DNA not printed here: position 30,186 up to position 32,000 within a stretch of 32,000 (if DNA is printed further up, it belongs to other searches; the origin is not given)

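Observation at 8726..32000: Polythiazoline metallophore-type PKS-NRPS cluster with a rearranged, non-canonical assembly line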

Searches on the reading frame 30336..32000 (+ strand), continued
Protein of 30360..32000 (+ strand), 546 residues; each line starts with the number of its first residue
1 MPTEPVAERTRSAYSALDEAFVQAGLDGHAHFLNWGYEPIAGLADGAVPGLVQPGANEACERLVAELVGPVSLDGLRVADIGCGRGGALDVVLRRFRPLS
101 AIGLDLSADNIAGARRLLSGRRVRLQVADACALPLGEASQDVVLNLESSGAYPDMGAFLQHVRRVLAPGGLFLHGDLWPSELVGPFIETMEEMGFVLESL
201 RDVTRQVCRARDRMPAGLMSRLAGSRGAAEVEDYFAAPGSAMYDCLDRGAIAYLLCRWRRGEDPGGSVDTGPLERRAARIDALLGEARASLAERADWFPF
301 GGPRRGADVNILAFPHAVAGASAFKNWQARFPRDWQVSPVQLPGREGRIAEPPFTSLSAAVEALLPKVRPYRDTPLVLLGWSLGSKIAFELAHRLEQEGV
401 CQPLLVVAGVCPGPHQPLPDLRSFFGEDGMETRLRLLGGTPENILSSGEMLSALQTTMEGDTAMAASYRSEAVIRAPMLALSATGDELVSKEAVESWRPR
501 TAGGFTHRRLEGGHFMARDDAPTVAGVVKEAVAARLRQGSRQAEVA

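Call 51: list_cluster_members(proteins=[window:30360-31997:+, window:29246-30367:+, window:8729-9730:-, window:7483-8610:-, P0121])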
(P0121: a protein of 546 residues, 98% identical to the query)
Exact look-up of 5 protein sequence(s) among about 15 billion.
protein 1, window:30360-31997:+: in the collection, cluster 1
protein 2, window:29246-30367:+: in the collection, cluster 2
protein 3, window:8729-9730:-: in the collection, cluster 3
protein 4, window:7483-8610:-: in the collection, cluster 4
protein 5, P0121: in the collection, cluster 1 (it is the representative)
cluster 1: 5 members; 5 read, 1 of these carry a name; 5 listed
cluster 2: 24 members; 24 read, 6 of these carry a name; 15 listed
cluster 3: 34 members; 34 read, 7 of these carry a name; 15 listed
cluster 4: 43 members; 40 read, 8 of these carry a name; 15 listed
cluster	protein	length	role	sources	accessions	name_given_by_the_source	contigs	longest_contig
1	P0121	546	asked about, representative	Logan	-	-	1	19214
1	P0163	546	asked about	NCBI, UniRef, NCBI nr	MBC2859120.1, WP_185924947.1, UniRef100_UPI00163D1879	thioesterase domain-containing protein [Stappia sp. 28M-7] | thioesterase domain-containing protein n=1 Tax=Stappia sp. 28M-7 TaxID=2762596 ...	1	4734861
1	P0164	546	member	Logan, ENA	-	-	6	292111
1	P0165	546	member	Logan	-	-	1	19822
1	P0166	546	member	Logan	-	-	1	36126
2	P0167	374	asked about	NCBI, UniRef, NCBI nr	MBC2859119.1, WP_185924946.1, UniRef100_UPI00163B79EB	Gfo/Idh/MocA family oxidoreductase [Stappia sp. 28M-7] | Gfo/Idh/MocA family oxidoreductase n=1 Tax=Stappia sp. 28M-7 TaxID=2762596 ...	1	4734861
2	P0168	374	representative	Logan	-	-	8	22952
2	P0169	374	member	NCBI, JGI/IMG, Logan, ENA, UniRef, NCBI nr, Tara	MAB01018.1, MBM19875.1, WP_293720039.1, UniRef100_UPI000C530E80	MAG: thiazolinyl imide reductase [Stappia sp.] | Gfo/Idh/MocA family oxidoreductase n=1 Tax=Stappia sp. TaxID=1870903 RepID=UPI000C530E80 | Gfo/Idh/MocA family oxidoreductase [Stappia sp.]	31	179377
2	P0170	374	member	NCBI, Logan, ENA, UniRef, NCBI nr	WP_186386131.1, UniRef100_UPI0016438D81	Gfo/Idh/MocA family oxidoreductase [Stappia sp. TSB10P1A] | Gfo/Idh/MocA family oxidoreductase n=1 Tax=Stappia sp. TSB10P1A TaxID=2003585 ...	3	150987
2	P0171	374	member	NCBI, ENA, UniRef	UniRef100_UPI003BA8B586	Gfo/Idh/MocA family oxidoreductase n=1 Tax=Stappia sp. TaxID=1870903 RepID=UPI003BA8B586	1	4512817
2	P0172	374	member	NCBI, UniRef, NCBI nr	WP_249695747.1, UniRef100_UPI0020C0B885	Gfo/Idh/MocA family oxidoreductase [Stappia sp. WLB 29] | Gfo/Idh/MocA family oxidoreductase n=1 Tax=Stappia sp. WLB 29 TaxID=2925220 ...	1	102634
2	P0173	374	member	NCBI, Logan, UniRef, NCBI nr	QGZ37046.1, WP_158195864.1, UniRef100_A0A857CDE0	Gfo/Idh/MocA family oxidoreductase [Stappia indica] | Thiazolinyl imide reductase n=1 Tax=Stappia indica TaxID=538381 RepID=A0A857CDE0_9HYPH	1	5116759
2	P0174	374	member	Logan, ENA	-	-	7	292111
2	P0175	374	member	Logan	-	-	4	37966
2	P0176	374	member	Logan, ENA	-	-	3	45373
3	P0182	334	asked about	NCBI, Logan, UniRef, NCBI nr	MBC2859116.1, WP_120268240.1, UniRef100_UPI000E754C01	AraC family transcriptional regulator [Stappia sp. 28M-7] | helix-turn-helix domain-containing protein n=1 Tax=Stappia sp. 28M-7 TaxID=2762596 ...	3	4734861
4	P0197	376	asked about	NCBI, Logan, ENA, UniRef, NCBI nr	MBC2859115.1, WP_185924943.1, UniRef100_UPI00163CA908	saccharopine dehydrogenase family protein [Stappia sp. 28M-7] | saccharopine dehydrogenase family protein n=1 Tax=Stappia sp. 28M-7 TaxID=2762596 ... | saccharopine dehydrogenase NADP-binding domain-containing protein [Stappia sp. 28M-7]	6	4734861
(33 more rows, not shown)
